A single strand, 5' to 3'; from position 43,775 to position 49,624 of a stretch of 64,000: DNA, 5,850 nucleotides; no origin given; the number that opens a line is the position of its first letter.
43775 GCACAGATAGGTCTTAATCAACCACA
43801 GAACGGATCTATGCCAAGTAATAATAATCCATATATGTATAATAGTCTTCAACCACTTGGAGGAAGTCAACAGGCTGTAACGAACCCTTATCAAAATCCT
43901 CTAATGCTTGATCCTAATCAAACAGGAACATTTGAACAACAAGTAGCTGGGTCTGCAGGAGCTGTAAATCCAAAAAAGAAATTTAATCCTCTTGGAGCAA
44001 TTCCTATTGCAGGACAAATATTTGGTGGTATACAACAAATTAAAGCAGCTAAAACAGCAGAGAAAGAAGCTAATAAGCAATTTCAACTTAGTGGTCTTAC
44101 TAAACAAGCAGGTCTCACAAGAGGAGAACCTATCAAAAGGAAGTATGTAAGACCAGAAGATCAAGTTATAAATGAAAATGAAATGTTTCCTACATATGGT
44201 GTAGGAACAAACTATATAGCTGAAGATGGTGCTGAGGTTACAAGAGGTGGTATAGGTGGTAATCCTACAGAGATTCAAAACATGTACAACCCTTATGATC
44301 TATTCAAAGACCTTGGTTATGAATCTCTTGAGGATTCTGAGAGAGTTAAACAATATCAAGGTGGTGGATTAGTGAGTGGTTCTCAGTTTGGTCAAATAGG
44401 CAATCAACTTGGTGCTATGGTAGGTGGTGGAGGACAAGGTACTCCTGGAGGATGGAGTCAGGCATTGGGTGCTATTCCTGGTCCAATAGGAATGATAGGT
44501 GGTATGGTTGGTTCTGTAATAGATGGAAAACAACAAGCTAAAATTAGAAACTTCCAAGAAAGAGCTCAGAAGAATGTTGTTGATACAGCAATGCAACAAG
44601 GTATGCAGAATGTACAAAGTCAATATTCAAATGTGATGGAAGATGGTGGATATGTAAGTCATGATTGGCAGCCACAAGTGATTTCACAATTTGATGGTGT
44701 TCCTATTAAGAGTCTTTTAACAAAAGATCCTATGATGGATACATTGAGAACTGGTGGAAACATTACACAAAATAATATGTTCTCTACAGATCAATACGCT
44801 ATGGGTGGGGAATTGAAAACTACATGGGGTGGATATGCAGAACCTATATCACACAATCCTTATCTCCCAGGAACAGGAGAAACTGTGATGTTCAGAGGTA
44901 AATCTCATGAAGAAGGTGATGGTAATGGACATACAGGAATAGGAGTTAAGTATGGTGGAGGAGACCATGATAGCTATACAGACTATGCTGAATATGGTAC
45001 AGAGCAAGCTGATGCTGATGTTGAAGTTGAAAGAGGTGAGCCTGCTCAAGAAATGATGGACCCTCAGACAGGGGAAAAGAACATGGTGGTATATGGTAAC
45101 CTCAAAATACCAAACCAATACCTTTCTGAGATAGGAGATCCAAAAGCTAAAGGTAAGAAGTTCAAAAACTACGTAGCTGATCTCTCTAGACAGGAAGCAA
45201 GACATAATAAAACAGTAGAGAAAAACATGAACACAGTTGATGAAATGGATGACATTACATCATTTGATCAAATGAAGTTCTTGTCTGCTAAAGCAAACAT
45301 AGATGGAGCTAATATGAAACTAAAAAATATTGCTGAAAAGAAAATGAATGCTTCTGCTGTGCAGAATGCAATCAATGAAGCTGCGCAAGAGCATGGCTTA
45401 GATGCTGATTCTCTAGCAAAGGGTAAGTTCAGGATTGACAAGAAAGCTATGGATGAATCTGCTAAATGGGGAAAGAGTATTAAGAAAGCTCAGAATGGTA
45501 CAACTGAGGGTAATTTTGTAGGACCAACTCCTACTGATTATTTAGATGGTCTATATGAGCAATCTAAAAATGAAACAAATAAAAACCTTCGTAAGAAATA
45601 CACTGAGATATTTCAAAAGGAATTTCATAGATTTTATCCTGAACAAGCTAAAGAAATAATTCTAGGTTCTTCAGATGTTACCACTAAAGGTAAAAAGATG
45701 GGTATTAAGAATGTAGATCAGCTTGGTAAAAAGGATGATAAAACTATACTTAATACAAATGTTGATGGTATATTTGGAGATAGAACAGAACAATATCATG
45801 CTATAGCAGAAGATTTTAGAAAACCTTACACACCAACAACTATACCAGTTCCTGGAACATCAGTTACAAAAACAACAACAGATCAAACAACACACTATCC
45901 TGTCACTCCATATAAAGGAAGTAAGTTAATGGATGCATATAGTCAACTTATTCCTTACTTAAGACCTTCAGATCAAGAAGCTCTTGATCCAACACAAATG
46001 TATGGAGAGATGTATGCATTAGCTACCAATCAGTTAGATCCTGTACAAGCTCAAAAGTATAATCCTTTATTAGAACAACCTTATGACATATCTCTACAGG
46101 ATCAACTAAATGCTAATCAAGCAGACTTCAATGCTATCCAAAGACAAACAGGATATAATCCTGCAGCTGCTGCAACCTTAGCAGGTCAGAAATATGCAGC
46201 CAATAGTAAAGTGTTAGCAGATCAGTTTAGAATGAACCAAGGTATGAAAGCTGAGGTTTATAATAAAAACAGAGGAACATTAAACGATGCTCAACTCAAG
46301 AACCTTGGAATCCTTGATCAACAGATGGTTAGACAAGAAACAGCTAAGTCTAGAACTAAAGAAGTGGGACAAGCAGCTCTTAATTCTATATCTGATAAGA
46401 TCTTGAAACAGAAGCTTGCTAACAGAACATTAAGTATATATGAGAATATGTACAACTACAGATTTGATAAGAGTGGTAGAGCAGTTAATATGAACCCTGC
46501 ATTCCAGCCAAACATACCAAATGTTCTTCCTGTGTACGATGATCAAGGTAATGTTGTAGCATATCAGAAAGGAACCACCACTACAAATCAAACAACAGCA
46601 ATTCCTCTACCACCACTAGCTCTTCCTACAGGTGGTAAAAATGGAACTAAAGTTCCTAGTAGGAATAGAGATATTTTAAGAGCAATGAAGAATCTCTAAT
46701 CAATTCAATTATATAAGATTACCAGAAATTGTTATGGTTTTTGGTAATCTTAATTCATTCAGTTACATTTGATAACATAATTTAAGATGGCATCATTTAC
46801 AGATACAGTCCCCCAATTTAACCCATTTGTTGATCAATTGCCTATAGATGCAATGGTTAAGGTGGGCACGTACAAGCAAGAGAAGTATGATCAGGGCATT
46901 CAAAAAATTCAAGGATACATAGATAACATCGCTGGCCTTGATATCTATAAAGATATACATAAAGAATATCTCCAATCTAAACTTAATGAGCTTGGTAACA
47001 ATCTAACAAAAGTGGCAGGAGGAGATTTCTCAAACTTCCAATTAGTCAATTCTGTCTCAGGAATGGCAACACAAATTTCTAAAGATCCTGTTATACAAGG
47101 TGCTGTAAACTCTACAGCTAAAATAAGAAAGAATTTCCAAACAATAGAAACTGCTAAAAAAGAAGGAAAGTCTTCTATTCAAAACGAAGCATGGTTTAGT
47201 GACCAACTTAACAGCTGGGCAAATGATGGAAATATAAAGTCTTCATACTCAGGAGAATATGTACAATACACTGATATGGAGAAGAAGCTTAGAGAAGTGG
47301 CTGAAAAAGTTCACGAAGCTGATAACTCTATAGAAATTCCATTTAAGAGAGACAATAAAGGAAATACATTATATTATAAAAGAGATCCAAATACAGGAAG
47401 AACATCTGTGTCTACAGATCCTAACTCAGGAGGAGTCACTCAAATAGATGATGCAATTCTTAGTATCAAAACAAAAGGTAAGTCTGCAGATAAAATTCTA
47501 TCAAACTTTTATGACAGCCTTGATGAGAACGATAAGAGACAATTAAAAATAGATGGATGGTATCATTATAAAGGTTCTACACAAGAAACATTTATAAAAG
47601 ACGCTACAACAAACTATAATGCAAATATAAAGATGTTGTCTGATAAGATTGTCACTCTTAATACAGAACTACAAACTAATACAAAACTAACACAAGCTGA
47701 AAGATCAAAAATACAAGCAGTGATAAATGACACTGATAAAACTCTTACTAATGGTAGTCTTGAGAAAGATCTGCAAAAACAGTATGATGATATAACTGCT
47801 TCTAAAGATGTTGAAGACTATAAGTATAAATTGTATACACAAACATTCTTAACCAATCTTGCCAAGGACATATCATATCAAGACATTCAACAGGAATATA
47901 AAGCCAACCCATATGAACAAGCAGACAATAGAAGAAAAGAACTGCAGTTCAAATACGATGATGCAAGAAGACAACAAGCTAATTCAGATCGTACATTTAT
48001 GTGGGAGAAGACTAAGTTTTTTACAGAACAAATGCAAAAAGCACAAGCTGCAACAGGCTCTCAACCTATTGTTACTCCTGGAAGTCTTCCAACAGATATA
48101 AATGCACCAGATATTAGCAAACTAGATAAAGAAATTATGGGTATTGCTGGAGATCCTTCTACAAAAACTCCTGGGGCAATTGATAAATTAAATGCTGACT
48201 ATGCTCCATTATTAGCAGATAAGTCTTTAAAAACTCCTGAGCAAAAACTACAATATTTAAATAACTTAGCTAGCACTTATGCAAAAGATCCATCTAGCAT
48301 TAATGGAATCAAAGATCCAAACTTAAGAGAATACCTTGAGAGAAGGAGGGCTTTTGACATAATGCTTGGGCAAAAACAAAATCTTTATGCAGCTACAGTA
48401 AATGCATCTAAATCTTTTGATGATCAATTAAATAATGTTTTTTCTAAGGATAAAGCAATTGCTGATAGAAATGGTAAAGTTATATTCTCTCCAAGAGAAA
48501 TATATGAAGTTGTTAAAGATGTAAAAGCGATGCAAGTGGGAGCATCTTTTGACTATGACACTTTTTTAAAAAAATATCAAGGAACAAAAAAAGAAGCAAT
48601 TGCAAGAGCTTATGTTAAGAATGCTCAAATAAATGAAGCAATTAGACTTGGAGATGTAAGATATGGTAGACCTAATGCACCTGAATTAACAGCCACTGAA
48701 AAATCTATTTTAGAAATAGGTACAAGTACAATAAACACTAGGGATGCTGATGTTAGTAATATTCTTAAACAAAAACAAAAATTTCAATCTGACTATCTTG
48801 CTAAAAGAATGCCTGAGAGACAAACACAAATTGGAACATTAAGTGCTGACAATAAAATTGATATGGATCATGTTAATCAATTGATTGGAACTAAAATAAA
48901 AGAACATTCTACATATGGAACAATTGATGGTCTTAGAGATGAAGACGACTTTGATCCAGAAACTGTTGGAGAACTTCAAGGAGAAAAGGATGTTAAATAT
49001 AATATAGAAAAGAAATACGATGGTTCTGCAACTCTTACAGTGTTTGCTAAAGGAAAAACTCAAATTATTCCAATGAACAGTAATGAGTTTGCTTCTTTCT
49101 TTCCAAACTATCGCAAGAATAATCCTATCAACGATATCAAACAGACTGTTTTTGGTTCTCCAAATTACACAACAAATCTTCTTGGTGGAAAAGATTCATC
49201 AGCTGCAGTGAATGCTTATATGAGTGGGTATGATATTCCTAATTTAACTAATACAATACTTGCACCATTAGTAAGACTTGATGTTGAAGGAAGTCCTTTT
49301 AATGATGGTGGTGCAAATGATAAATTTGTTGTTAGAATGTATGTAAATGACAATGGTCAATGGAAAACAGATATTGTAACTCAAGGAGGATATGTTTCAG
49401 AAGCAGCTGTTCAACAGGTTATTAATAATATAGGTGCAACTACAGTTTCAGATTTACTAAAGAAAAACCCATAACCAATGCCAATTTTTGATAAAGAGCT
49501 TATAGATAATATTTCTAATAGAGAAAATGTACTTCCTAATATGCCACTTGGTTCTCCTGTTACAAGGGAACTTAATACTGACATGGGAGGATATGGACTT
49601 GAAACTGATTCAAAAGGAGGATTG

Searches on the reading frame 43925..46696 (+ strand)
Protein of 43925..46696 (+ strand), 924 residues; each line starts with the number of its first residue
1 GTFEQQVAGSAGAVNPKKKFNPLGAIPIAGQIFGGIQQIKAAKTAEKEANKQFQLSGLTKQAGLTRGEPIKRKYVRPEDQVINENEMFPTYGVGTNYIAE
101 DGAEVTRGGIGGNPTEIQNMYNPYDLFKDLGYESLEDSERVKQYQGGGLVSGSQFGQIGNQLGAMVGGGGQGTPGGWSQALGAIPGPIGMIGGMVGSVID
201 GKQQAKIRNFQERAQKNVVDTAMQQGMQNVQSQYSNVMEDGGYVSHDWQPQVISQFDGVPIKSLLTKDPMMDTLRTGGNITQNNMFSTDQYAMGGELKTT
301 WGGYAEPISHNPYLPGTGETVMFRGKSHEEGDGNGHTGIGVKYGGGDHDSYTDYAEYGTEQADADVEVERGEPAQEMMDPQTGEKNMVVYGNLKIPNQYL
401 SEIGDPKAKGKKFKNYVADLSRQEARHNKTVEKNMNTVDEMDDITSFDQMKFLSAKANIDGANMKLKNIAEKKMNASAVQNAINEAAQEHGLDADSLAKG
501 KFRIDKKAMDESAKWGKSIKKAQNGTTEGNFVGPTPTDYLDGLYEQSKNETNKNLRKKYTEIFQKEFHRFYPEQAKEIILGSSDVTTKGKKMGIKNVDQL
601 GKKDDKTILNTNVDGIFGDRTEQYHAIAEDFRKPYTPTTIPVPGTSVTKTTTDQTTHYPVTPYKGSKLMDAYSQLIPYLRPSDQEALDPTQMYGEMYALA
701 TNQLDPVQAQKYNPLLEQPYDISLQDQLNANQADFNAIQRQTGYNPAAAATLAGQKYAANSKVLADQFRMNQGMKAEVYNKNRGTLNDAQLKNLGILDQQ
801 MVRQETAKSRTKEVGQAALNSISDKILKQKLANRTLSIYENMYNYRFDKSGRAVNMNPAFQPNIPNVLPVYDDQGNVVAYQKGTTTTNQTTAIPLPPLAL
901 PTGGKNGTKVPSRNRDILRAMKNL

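Call 83: predict_structure(alignment_id=A4)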
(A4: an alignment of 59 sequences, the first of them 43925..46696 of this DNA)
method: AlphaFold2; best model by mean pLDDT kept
length: 924 residues; sequences in the alignment: 59
mean_pLDDT: 59.1   pTM: 0.37
mean pLDDT of the five models: 59.1, 58.7, 57.4, 56.6, 53.8
residues with pLDDT >= 90: 111; 70-90: 252; 50-70: 131; < 50: 430
segments of 3 or more residues with pLDDT < 50: 1-38, 63-201, 228-260, 266-295, 328-331, 345-361, 512-533, 635-666, 668-706, 835-846, 856-869, 881-924
pLDDT, mean of each block of 10 residues (from residue 1): 38 32 32 39 62 60 45 39 41 31 29 34 38 35 30 35 34 27 30 37 63 67 52 32 29 41 50 37 33 51 79 84 67 60 51 41 67 81 76 85 85 92 91 86 70 83 88 89 82 79 68 45 34 70 95 94 96 95 92 93 95 93 93 51 33 32 44 43 36 39 50 80 85 84 73 81 85 84 82 78 69 67 70 47 46 46 40 54 37 34 36 42 36
secondary structure, 60 per line:
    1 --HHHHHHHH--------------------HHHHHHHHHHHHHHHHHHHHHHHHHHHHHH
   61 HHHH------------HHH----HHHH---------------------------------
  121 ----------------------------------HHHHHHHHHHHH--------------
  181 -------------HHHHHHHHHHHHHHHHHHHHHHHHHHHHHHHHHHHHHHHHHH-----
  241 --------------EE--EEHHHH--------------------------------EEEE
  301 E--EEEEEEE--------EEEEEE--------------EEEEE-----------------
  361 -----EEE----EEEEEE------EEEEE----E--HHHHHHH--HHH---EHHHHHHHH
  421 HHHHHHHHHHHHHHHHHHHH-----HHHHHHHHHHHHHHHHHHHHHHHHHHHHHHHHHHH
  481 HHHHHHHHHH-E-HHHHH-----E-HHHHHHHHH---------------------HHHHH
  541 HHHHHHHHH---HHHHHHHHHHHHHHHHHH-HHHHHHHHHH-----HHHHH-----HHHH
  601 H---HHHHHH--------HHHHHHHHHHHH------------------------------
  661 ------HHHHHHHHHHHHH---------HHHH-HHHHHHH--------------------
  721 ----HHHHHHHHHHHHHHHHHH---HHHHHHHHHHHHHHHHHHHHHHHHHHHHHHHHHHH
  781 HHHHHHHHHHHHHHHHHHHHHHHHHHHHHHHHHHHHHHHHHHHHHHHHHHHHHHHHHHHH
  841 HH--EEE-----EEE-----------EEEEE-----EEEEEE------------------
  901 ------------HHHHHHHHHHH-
elements in order (helices of 4 or more, strands of 3 or more residues): H3-10 H31-64 H84-87 H155-166 H194-235 H261-264 E297-301 E304-310 E319-324 E339-343 E366-368 E373-378 E385-389 H397-403 H413-440 H446-490 H494-498 H506-514 H536-549 H553-570 H572-581 H587-591 H597-601 H605-610 H619-630 H667-679 H689-692 H694-700 H725-742 H746-842 E845-847 E853-855 E867-871 E877-882 H913-923

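Call 85: fold_search(model_id=the predicted structure, library=pdb)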
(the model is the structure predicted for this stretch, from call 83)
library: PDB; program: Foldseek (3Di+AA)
matches with E <= 10: 23; with E <= 0.001: 0
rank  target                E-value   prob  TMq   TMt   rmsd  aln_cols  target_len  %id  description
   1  4tql_A                2.7e+00  0.08  0.06  0.20  44.6       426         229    9  Computationally designed three helix bundle (released 2014-10-15)
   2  8to0_K                3.1e+00  0.06  0.08  0.16  49.8       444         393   13  48-nm repeating structure of doublets from mouse sperm flagella (released 2023-11-01)
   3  8iyj_A1               3.5e+00  0.05  0.08  0.17  50.9       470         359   11  Cryo-EM structure of the 48-nm repeat doublet microtubule from mouse sperm (released 2023-07-05)
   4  8t4f_B                3.5e+00  0.05  0.07  0.10  39.0       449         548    8  Transporter associated with antigen processing (TAP) bound to the 9-mer peptide RRYQKSTEL (released 2024-06-19)
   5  7zr1_C                4.0e+00  0.03  0.09  0.10  78.0       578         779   10  Chaetomium thermophilum Mre11-Rad50-Nbs1 complex bound to ATPyS (composite structure) (released 2023-01-11)
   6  6h6f_A                4.0e+00  0.03  0.07  0.03  44.6       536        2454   13  PTC3 holotoxin complex from Photorhabdus luminiscens - Mutant TcC-D651A (released 2018-10-03)
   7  7a0g_HHH              4.8e+00  0.05  0.09  0.19  41.1       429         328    9  Structure of the SmhB pore of the tripartite alpha-pore forming toxin, Smh, from Serratia marcescens. (released 2021-03-31)
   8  5ghe                  4.8e+00  0.04  0.08  0.16  48.8       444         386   11  Crystal Structure of Bacillus thuringiensis Cry6Aa2 Protoxin (released 2016-08-03)
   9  9fqr_Ct               5.8e+00  0.03  0.08  0.17  49.9       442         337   10  96-nm repeat of axonemal doublet microtubules from bovine sperm (released 2025-03-26)
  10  6h2f_E                6.1e+00  0.05  0.09  0.21  42.5       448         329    9  Structure of the pre-pore AhlB of the tripartite alpha-pore forming toxin, AHL, from Aeromonas hydrophila. (released 2019-07-10)
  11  7a0g_BBB              6.1e+00  0.04  0.08  0.18  40.9       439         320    7  Structure of the SmhB pore of the tripartite alpha-pore forming toxin, Smh, from Serratia marcescens. (released 2021-03-31)
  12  2v0o_C                6.7e+00  0.06  0.09  0.24  36.4       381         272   12  FCHO2 F-BAR domain (released 2007-06-26)
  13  9pgg_Bb               7.0e+00  0.02  0.06  0.09  21.0       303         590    9  Cryo-EM structure of bacteriophage P22 gp1-gp5-gp4 complex at 2.76 angstrom (released 2026-02-04)
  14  5wlc_LS               7.3e+00  0.03  0.05  0.08  20.9       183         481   10  The complete structure of the small subunit processome (released 2017-09-27)
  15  7sqc_W0               7.6e+00  0.01  0.05  0.05  60.8       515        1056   10  Ciliary C1 central pair apparatus isolated from Chlamydomonas reinhardtii (released 2022-04-13)
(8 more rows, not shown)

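Call 104: fold_search(model_id=the predicted structure, library=viral)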
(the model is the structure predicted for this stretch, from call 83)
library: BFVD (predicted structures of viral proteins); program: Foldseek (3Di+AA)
matches with E <= 10: 86; with E <= 0.001: 4
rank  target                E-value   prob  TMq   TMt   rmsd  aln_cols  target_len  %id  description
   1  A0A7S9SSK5            4.9e-28  1.00  0.23  0.18  36.9      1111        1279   27  Uncharacterized protein [Virus NIOZ-UU157]
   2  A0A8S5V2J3            6.3e-07  1.00  0.11  0.10  44.5      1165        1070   12  Cargo protein 1 compact domain-containing protein [CrAss-like virus sp. ctelJ1]
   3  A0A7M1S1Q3            2.2e-04  1.00  0.14  0.21  32.3       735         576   13  Putative endolysin/lysozyme [uncultured phage cr127_1]
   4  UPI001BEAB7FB         5.6e-04  0.77  0.10  0.11  50.2       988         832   13  (no name look-up for this kind of identifier)
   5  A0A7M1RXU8            1.2e-03  0.91  0.10  0.15  40.3       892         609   13  Cargo protein 1 compact domain-containing protein [uncultured phage cr108_1]
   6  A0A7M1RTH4            2.5e-03  0.91  0.13  0.16  49.4       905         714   10  Uncharacterized protein [uncultured phage cr131_1]
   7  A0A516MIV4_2          3.8e-03  0.80  0.12  0.11  38.0       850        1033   12  (no name in the UniProt tables at hand)
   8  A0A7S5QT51            4.0e-03  0.80  0.10  0.15  42.8       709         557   13  Putative transmembrane protein [Bacteroides phage crAss002]
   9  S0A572                5.5e-03  0.91  0.14  0.15  42.9       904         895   13  Structural protein [Cellulophaga phage phi4:1]
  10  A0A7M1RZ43            6.6e-03  0.54  0.12  0.12  46.2       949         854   12  Cargo protein 1 compact domain-containing protein [uncultured phage cr128_1]
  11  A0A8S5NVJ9            1.2e-02  0.47  0.12  0.11  41.8      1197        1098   10  Cargo protein 1 compact domain-containing protein [CrAss-like virus sp. ctWDt29]
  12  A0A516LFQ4            4.7e-02  0.15  0.09  0.07  49.7      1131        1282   11  (no name in the UniProt tables at hand)
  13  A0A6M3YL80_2          1.9e-01  0.13  0.06  0.05  53.1       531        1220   10  (no name in the UniProt tables at hand)
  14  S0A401                3.3e-01  0.69  0.11  0.21  20.2       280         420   17  Structural protein [Cellulophaga phage phi14:2]
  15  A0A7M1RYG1            3.3e-01  0.12  0.11  0.12  42.4       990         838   12  Cargo protein 1 compact domain-containing protein [uncultured phage cr116_1]
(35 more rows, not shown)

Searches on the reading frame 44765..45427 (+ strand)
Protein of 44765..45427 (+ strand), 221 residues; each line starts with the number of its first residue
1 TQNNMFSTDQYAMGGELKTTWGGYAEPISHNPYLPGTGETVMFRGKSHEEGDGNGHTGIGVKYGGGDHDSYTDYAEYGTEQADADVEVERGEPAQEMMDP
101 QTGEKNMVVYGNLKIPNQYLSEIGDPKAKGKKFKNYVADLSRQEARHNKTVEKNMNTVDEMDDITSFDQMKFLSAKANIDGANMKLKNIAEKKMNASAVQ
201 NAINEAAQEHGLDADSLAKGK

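Call 106: search_protein_families(library=pfam, proteins=[window:44765-45427:+], max_evalue=10)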
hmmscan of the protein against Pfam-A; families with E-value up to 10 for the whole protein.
window:44765-45427:+ (221 aa): 1 family
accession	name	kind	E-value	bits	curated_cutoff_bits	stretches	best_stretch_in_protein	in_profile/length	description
PF02915.23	Rubrerythrin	-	0.092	13.6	22.8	1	129-195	27-94/137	Rubrerythrin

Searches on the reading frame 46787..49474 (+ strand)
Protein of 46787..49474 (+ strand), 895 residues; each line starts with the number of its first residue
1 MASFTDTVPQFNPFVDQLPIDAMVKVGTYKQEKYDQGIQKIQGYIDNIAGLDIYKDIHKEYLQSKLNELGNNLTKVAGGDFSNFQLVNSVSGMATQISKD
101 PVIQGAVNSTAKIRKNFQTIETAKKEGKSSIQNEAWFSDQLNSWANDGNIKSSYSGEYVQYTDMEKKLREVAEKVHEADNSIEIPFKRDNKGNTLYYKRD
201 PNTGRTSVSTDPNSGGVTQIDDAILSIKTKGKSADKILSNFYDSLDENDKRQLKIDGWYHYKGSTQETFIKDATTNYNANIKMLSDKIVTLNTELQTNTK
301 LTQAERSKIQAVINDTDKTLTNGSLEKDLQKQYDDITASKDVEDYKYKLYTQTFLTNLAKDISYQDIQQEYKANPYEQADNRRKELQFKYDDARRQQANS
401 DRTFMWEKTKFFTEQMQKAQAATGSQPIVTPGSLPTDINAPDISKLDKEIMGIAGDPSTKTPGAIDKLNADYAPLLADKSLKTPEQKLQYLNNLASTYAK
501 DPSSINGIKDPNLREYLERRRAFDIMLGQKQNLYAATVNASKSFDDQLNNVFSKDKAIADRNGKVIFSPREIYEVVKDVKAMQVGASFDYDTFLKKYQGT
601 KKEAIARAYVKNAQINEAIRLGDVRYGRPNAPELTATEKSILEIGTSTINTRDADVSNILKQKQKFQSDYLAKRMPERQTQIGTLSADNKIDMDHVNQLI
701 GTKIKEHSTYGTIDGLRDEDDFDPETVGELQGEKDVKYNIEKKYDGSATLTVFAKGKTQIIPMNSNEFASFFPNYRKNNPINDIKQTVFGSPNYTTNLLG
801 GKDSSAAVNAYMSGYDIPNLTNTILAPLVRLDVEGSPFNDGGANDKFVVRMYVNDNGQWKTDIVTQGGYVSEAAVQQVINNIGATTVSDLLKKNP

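Call 6: search_protein_families(library=phrogs, proteins=[window:46787-49474:+], max_evalue=0.01)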
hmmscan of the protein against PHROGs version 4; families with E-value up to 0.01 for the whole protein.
window:46787-49474:+ (895 aa): 0 families

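Call 7: search_protein_families(library=pfam, proteins=[window:46787-49474:+], max_evalue=0.01)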
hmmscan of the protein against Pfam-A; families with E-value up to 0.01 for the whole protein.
window:46787-49474:+ (895 aa): 0 families

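Call 27: search_solved_structures(query=window:46787-49474:+, max_evalue=1)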
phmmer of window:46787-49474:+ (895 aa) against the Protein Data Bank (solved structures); distinct sequences matched with E-value up to 1: 3.
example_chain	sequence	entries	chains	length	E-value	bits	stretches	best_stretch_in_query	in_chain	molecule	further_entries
4wwr_A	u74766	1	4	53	0.43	12.2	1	412-446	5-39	Large proline-rich protein BAG6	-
4x86_B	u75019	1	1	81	0.44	12.2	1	411-446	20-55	Large proline-rich protein BAG6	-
7ru9_D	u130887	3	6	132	0.7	11.5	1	400-446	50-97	Large proline-rich protein BAG6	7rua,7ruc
